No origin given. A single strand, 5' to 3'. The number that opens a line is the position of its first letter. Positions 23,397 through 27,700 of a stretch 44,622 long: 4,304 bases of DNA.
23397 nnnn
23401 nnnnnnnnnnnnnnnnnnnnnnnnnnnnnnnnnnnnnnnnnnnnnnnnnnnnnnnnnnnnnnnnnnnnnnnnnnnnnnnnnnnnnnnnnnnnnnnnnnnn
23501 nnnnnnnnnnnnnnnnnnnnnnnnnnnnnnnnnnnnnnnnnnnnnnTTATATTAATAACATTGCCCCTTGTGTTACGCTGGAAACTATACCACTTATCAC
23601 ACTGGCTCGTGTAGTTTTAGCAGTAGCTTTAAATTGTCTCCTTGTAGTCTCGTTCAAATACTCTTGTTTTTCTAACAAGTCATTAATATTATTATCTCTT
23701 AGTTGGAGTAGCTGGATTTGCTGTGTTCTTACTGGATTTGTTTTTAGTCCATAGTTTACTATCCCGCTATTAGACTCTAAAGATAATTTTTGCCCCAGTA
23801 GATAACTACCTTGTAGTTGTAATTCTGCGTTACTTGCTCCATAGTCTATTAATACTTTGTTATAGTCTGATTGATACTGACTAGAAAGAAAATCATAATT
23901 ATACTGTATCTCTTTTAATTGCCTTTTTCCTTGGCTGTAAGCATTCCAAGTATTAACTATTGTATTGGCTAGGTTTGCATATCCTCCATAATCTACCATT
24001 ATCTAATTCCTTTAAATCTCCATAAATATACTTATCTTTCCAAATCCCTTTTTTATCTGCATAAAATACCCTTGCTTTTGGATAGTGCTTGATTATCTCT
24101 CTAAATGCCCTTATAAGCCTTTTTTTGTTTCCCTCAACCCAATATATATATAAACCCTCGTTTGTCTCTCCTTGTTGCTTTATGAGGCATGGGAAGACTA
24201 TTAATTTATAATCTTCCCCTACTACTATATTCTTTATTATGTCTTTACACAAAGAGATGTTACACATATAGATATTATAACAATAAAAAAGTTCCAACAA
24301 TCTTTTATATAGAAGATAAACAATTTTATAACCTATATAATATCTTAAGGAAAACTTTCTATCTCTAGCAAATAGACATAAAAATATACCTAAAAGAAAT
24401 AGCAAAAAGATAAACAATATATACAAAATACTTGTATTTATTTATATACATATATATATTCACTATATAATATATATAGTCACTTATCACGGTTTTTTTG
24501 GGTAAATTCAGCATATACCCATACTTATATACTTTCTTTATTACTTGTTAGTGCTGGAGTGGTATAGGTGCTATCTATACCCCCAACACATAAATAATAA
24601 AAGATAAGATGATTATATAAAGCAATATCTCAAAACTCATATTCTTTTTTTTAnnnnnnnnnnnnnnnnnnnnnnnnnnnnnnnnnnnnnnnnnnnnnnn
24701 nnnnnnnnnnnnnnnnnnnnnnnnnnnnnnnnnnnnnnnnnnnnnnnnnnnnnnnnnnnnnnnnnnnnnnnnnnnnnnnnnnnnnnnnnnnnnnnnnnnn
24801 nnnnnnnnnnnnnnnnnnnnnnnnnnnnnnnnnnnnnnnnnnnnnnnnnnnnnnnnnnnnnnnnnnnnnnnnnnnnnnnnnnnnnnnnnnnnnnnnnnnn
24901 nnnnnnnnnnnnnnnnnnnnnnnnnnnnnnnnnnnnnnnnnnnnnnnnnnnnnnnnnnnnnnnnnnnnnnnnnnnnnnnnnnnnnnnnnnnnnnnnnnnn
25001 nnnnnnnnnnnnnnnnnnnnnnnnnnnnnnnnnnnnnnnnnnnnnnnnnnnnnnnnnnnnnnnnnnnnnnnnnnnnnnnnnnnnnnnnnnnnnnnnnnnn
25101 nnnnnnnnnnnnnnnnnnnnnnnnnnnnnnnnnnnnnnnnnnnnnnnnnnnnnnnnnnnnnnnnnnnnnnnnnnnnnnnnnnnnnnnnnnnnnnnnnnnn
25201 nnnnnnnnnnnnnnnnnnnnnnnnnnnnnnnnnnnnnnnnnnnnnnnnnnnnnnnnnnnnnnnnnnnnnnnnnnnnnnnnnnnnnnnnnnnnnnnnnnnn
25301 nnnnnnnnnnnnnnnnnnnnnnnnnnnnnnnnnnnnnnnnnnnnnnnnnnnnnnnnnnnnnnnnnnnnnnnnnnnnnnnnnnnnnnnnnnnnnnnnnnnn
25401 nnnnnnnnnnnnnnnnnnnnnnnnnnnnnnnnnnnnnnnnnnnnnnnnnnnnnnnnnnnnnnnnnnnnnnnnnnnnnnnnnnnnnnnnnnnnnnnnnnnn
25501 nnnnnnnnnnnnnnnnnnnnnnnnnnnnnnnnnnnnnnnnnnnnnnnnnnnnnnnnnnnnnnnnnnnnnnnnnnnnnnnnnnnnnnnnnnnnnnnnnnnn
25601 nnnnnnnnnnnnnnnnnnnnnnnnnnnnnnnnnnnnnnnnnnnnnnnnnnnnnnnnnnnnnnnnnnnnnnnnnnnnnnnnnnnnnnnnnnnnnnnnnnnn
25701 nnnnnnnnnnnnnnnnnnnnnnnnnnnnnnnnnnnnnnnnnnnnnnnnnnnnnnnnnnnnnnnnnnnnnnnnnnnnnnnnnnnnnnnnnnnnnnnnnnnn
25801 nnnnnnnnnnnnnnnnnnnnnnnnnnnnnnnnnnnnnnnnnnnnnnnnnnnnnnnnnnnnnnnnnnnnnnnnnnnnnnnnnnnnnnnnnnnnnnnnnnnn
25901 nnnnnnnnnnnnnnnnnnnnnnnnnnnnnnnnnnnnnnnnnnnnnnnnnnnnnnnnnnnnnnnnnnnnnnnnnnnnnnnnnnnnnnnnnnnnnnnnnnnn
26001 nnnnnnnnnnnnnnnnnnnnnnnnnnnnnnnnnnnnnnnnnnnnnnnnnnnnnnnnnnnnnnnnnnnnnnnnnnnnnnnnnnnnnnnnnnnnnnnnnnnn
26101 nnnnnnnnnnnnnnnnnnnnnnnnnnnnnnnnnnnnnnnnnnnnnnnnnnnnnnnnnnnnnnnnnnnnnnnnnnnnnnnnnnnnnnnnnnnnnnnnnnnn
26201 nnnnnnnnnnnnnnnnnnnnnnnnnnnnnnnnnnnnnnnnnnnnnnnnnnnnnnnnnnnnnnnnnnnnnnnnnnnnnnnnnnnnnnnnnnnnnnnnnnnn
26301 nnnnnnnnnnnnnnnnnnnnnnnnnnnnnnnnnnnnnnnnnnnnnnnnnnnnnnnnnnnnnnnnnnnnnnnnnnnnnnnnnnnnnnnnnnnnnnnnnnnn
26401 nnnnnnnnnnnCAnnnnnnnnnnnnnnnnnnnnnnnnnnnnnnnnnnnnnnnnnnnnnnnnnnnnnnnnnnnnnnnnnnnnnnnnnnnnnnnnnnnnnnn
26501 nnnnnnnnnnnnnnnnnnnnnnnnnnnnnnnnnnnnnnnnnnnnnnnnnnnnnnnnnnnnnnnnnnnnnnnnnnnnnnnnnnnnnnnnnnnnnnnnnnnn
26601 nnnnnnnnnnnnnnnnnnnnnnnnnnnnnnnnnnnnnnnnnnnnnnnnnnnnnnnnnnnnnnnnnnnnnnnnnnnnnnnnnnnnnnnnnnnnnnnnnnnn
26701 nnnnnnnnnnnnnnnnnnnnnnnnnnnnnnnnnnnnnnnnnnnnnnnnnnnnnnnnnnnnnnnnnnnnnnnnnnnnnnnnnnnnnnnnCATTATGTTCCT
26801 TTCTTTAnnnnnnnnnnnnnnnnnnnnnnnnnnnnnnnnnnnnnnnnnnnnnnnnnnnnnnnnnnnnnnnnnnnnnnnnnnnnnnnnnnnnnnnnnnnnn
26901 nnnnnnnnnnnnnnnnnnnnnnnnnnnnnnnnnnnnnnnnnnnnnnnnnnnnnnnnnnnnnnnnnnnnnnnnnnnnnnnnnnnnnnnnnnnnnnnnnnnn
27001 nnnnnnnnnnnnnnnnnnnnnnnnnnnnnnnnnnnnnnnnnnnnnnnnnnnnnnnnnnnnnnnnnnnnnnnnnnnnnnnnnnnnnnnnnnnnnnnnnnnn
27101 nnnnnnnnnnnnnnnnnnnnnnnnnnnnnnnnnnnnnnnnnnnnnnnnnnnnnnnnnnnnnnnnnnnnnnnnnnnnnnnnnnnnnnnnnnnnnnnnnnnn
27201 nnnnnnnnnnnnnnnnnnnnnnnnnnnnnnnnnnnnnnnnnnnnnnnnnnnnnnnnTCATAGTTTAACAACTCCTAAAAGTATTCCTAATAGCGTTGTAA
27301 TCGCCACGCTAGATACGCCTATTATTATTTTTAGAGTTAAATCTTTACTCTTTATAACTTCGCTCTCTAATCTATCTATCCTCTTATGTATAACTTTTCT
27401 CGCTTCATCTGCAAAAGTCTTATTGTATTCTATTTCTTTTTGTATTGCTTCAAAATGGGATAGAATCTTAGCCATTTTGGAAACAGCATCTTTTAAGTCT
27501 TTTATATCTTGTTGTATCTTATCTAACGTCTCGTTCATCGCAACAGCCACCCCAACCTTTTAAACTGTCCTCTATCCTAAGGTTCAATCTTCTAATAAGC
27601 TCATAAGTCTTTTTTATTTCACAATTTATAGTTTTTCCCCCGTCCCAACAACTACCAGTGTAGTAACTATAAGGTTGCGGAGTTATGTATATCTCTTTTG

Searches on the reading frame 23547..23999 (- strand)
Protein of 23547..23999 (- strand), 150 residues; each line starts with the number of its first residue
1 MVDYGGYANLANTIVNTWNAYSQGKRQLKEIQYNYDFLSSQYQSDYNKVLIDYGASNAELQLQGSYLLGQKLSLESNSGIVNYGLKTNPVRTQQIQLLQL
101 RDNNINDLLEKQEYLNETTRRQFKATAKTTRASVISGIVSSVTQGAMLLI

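Call 5: search_protein_families(library=pfam, proteins=[window:23547-23999:-], max_evalue=0.1)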
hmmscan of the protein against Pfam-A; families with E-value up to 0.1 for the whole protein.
window:23547-23999:- (150 aa): 0 families

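Call 6: search_protein_families(library=phrogs, proteins=[window:23547-23999:-], max_evalue=0.01)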
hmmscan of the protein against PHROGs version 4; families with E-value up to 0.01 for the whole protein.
window:23547-23999:- (150 aa): 0 families

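Call 30: search_protein_families(library=padloc, proteins=[window:23547-23999:-], max_evalue=1)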
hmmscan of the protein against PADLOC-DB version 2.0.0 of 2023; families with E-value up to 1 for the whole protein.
window:23547-23999:- (150 aa): 0 families

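Call 80: search_protein_families(library=ncbifam, proteins=[window:23547-23999:-], max_evalue=0.1)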
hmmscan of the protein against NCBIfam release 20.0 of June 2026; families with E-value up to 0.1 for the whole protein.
window:23547-23999:- (150 aa): 1 family
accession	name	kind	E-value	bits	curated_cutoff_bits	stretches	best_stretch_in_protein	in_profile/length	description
TIGR02220.1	phg_TIGR02220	hypoth_equivalog_domain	0.037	14.4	66.65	0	113-133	6-26/77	phage conserved hypothetical protein, C-terminal domain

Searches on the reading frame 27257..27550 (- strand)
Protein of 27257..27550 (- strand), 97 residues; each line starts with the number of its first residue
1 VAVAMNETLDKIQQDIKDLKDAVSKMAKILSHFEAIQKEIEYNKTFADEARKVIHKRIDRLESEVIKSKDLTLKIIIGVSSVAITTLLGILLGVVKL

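Call 58: search_protein_families(library=phrogs, proteins=[window:27257-27550:-], max_evalue=0.01)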
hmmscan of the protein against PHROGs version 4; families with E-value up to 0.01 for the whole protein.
window:27257-27550:- (97 aa): 2 families
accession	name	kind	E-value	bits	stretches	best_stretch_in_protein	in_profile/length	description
phrog_25335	-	unknown function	3.8e-05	24.2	1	8-82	166-237/319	-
phrog_18448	-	unknown function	0.0092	16.9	0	8-60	12-64/76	-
